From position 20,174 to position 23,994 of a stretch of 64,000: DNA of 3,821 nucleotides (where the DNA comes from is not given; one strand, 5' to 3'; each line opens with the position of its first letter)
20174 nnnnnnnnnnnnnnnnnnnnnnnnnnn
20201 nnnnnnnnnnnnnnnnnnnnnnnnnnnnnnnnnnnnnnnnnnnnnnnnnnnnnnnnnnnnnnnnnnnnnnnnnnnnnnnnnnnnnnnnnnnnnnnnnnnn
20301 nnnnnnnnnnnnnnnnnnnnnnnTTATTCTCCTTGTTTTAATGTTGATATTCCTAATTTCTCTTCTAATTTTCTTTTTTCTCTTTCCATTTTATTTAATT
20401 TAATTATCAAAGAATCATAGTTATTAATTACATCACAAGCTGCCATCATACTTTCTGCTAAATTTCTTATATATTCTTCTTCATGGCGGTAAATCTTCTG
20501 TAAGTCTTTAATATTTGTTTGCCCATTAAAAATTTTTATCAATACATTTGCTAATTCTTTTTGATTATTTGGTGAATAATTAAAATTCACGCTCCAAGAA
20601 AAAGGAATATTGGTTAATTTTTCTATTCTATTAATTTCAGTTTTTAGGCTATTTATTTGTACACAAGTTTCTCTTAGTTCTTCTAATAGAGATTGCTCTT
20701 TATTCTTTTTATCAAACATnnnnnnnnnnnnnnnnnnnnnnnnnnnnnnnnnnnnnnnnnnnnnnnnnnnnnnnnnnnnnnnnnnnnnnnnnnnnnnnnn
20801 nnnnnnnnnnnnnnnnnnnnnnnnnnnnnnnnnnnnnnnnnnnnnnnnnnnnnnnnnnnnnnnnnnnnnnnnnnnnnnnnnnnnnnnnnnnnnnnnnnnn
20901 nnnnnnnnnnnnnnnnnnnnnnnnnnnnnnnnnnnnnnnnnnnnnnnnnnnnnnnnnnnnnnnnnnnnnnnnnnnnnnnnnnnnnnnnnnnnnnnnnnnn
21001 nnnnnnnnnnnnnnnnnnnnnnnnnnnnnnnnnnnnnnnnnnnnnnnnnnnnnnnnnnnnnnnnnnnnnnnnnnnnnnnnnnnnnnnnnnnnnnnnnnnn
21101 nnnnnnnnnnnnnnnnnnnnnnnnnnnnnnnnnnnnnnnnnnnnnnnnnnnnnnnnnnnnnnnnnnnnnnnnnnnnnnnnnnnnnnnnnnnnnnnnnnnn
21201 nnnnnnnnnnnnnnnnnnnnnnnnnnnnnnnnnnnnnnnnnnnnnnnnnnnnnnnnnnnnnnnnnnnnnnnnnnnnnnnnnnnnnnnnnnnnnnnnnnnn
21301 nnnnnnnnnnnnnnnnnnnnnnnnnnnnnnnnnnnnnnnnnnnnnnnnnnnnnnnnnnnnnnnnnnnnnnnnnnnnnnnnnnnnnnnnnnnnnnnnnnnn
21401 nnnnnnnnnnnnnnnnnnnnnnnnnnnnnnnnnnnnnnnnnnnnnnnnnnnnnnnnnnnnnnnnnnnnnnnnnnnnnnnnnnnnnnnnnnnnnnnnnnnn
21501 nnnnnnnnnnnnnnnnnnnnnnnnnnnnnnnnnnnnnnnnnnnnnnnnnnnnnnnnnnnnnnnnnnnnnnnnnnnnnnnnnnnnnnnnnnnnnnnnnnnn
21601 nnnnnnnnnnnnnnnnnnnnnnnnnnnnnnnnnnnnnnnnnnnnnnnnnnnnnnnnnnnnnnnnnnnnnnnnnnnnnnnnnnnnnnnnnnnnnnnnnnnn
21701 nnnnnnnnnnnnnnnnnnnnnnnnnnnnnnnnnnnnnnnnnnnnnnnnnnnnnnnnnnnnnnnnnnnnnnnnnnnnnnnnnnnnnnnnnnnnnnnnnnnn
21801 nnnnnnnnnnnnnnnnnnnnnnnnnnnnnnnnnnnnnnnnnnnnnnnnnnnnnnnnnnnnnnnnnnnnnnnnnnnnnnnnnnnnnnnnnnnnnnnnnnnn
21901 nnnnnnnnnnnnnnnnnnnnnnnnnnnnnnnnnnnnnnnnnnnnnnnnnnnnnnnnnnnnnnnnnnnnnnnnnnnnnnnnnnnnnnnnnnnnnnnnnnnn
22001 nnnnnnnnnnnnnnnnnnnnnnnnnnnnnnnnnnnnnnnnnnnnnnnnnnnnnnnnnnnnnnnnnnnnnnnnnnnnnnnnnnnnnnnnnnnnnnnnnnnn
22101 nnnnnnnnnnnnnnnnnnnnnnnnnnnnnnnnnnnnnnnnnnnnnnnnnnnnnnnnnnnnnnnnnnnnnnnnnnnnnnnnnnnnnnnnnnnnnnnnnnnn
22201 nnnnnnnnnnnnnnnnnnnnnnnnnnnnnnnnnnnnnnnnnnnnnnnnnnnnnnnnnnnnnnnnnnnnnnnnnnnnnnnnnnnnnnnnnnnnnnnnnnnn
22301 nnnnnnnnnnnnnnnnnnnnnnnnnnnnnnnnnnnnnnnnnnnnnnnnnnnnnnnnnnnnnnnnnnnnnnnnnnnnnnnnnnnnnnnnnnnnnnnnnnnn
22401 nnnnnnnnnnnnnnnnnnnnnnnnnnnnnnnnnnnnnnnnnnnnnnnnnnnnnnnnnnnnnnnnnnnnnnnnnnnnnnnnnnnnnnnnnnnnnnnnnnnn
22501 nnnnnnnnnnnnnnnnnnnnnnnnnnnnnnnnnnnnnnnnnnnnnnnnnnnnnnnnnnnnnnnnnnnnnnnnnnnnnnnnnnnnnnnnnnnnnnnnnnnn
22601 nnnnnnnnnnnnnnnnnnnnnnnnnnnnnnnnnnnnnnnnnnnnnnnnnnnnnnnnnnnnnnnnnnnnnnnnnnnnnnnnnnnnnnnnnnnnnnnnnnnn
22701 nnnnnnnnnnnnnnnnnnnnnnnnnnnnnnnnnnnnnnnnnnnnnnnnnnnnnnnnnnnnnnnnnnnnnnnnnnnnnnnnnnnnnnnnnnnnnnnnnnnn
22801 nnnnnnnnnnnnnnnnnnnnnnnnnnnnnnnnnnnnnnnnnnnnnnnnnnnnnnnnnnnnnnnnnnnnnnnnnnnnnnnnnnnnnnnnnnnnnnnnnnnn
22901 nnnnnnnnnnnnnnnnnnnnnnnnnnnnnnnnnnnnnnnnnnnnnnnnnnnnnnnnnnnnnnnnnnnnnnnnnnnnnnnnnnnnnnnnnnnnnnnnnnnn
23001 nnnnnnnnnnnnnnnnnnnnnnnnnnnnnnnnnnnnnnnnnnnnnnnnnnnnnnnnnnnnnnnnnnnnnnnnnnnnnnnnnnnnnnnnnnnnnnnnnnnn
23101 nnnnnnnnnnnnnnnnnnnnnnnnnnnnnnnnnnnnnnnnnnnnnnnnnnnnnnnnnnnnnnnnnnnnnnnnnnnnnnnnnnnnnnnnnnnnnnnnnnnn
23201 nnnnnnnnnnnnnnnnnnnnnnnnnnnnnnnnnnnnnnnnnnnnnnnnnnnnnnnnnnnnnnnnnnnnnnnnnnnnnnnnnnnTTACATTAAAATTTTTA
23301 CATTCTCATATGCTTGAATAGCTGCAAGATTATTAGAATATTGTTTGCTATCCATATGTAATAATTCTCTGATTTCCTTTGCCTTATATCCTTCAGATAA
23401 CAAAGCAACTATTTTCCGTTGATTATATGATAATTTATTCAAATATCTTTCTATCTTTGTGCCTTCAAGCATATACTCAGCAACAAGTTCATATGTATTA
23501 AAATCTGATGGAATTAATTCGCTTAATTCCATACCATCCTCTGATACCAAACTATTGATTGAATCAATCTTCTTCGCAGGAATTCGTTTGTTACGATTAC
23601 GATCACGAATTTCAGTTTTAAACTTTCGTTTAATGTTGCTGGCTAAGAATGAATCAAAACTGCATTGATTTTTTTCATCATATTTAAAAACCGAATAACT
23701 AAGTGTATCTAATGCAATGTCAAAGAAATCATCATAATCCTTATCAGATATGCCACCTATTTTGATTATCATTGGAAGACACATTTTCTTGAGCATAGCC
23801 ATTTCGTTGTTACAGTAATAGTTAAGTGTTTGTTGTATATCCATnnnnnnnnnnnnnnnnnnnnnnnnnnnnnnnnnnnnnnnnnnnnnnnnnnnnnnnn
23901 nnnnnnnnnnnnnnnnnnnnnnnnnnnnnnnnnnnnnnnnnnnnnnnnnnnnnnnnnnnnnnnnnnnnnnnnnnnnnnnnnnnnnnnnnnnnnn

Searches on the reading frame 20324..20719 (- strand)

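Call 4: search_protein_families(library=pfam, proteins=[window:20324-20719:-], max_evalue=1)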
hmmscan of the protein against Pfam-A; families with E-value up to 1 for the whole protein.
window:20324-20719:- (131 aa): 4 families
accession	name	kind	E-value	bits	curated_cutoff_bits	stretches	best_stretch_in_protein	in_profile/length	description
PF09617.15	Cas_GSU0053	-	0.098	13.1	25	1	15-88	38-104/168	CRISPR-associated protein GSU0053 (Cas_GSU0053)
PF15112.11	DUF4559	-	0.17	11.7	27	1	9-122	178-288/305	Domain of unknown function (DUF4559)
PF18363.6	PI_PP_I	-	0.35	11.5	28.5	0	75-122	7-54/94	Phosphoinositide phosphatase insertion domain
PF24627.1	PUMA_CC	-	0.41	11.1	30.1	1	62-123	9-67/74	PUMA coiled-coil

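Call 5: search_protein_families(library=phrogs, proteins=[window:20324-20719:-], max_evalue=0.01)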
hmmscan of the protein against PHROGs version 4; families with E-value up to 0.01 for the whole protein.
window:20324-20719:- (131 aa): 1 family
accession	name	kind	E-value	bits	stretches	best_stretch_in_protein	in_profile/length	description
phrog_5890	-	moron, auxiliary metabolic gene and host takeover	0.0008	19.4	1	62-115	150-203/374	tellurite resistance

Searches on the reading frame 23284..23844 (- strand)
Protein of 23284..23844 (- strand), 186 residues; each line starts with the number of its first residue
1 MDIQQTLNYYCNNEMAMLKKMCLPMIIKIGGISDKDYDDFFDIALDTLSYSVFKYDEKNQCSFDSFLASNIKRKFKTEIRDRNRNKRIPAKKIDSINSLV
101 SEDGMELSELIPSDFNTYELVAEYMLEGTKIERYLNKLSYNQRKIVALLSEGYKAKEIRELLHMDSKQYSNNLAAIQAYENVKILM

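Call 4: search_protein_families(library=pfam, proteins=[window:23284-23844:-], max_evalue=1)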
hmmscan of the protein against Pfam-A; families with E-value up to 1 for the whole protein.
window:23284-23844:- (186 aa): 4 families
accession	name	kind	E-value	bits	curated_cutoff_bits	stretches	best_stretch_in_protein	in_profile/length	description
PF08795.16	DUF1796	-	0.011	16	23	0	52-113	82-142/166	Putative papain-like cysteine peptidase (DUF1796)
PF08281.18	Sigma70_r4_2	-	0.031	14.4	25.7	1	130-167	3-41/54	Sigma-70, region 4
PF04542.20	Sigma70_r2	-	0.04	14.2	24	1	36-84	22-70/71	Sigma-70 region 2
PF03838.20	RecU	-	0.15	12.4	25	1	2-27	8-33/162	Recombination protein U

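Call 5: search_protein_families(library=phrogs, proteins=[window:23284-23844:-], max_evalue=0.01)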
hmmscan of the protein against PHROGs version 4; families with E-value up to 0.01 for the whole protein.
window:23284-23844:- (186 aa): 2 families
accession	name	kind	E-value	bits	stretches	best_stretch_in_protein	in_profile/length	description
phrog_351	-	transcription regulation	5.5e-07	29.5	1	36-170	532-712/928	RNA polymerase sigma factor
phrog_1740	-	transcription regulation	0.0018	17.9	1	32-167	78-199/567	RNA polymerase sigma factor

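Call 10: search_protein_families(library=padloc, proteins=[window:23284-23844:-], max_evalue=0.1)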
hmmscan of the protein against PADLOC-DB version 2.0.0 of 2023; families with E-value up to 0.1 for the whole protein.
window:23284-23844:- (186 aa): 1 family
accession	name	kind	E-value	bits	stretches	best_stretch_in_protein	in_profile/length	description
PDLC01851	CARF3--CARF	-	0.015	12.7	1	132-177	203-249/279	-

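Call 55: search_solved_structures(query=A4, max_evalue=1, show_alignments=1)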
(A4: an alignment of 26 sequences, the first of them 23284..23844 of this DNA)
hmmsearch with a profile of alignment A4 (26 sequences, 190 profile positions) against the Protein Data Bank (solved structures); distinct sequences matched with E-value up to 1: 75 (the best 60 are shown).
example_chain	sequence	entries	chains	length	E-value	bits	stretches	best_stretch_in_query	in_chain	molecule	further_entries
3mzy_A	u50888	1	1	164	5.4e-09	39.4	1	51-181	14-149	RNA polymerase sigma-H factor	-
8h3v_G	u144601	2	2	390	6.1e-05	26.2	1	52-153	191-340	RNA polymerase sigma factor SigA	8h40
7l7b_F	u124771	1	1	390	7e-05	26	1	52-153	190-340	RNA polymerase sigma factor SigA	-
8x6g_H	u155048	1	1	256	0.00022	24.4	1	21-171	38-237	RNA polymerase sigma factor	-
8gzg_F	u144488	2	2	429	0.00034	23.7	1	52-153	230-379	RNA polymerase sigma factor SigA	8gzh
6omf_F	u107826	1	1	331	0.00058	23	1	51-159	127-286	RNA polymerase sigma factor RpoS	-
6kj6_F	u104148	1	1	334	0.0006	22.9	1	51-159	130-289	RNA polymerase sigma factor RpoS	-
5ipl_F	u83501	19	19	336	0.00062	22.9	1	51-159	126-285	RNA polymerase sigma factor RpoS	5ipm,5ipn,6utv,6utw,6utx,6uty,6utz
1l9u_H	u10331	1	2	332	0.00067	22.8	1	48-152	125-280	SIGMA FACTOR SIGA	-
4xln_F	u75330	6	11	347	0.00081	22.5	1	48-152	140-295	RNA polymerase sigma factor SigA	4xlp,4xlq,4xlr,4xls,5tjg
3dxj_F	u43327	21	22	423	0.00092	22.3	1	48-152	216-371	RNA polymerase pricipal sigma factor (RpoD); CHAIN F, P | RNA polymerase sigma factor | RNA polymerase sigma factor SigA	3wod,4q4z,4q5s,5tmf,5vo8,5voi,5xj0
1iw7_F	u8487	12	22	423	0.00092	22.3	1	48-152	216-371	RNA polymerase sigma-70 subunit | principal sigma factor | DNA-directed RNA polymerase sigma chain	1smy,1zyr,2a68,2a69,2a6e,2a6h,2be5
9ujk_F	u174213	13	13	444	0.00093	22.3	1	48-152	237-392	RNA polymerase sigma factor SigA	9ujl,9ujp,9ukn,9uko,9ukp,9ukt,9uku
7ckq_F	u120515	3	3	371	0.00095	22.3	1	49-152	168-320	RNA polymerase sigma factor SigA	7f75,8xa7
9fo6_F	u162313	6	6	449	0.001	22.2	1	48-152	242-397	RNA polymerase sigma factor SigA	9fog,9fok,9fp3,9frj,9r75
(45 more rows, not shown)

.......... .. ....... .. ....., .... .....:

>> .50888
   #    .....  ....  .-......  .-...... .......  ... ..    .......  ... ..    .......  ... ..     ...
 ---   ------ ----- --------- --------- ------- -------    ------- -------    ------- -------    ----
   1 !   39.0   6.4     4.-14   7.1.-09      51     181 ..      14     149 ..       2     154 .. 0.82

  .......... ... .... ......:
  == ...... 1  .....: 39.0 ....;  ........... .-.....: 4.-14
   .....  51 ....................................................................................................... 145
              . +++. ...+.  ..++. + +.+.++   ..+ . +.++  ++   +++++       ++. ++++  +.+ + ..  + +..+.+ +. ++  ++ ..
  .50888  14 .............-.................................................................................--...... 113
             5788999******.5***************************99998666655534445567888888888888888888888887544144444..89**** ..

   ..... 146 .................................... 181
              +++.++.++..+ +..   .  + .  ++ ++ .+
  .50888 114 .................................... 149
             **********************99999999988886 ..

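Call 56: search_protein_families(library=pfam, alignment_id=A4, max_evalue=0.01)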
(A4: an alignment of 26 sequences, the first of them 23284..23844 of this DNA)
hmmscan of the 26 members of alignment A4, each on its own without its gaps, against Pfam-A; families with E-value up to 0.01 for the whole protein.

A. member 1, window:23284-23844:- (186 aa): 0 families

B. families by the number of members that match (of 26 scanned): 7 families
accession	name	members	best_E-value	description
PF04542.20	Sigma70_r2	18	4.8e-06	Sigma-70 region 2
PF08281.18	Sigma70_r4_2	7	0.00023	Sigma-70, region 4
PF00196.25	GerE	4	8.6e-05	Bacterial regulatory proteins, luxR family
PF04539.22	Sigma70_r3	2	0.0013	Sigma-70 region 3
PF14147.11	Spore_YhaL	1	0.0035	Sporulation protein YhaL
PF20184.3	DUF6547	1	0.0057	Family of unknown function (DUF6547)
PF07638.17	Sigma70_ECF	1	0.0061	ECF sigma factor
